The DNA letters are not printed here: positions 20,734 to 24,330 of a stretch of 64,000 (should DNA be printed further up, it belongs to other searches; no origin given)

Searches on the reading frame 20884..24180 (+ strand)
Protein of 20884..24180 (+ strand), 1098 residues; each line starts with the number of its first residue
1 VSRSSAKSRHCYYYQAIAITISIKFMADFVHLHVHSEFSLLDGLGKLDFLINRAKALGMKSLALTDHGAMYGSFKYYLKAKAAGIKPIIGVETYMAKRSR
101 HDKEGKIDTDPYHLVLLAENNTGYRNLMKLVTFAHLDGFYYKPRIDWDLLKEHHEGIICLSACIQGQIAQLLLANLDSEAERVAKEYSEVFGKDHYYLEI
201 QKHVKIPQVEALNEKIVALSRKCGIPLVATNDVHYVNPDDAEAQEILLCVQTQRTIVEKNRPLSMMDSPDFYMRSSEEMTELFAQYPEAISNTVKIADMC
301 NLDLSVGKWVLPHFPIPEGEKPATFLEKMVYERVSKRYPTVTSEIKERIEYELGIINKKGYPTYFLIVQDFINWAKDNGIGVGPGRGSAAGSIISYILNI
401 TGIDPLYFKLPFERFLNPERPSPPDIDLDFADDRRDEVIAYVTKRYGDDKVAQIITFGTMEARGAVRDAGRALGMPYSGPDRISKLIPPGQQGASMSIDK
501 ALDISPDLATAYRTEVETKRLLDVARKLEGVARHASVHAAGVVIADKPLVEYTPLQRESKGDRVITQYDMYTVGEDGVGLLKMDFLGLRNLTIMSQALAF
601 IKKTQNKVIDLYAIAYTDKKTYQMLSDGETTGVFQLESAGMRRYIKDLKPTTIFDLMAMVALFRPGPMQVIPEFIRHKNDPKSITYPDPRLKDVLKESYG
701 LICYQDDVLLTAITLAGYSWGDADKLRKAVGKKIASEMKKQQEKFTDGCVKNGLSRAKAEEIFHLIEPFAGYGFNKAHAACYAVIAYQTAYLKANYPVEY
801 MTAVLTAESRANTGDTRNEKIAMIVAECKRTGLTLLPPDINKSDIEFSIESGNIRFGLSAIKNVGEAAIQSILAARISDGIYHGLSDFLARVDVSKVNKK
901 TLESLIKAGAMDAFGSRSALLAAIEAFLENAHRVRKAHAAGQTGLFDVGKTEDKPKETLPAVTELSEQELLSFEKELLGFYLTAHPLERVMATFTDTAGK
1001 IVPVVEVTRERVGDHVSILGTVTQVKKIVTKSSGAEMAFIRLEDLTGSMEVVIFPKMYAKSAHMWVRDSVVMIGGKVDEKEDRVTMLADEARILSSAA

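Call 78: search_protein_families(library=pfam, max_evalue=0.00001, proteins=[window:20884-24180:+])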
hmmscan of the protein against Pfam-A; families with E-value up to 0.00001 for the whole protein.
window:20884-24180:+ (1098 aa): 5 families
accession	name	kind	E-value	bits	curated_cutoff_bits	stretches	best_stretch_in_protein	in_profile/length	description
PF07733.18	DNA_pol3_alpha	-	1.4e-98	330.1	23.9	1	325-587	2-260/260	Bacterial DNA polymerase III alpha NTPase domain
PF02811.25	PHP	-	1.4e-60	204.8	26.4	1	31-203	1-164/164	PHP domain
PF17657.6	DNA_pol3_finger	-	2.3e-54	183.6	22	1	590-753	1-166/166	Bacterial DNA polymerase III alpha subunit finger domain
PF14579.12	HHH_6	-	3.9e-29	101.1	25.6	1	832-918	1-88/90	Helix-hairpin-helix motif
PF01336.31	tRNA_anti-codon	-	1.8e-11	44.3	27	1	1016-1094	1-75/75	OB-fold nucleic acid binding domain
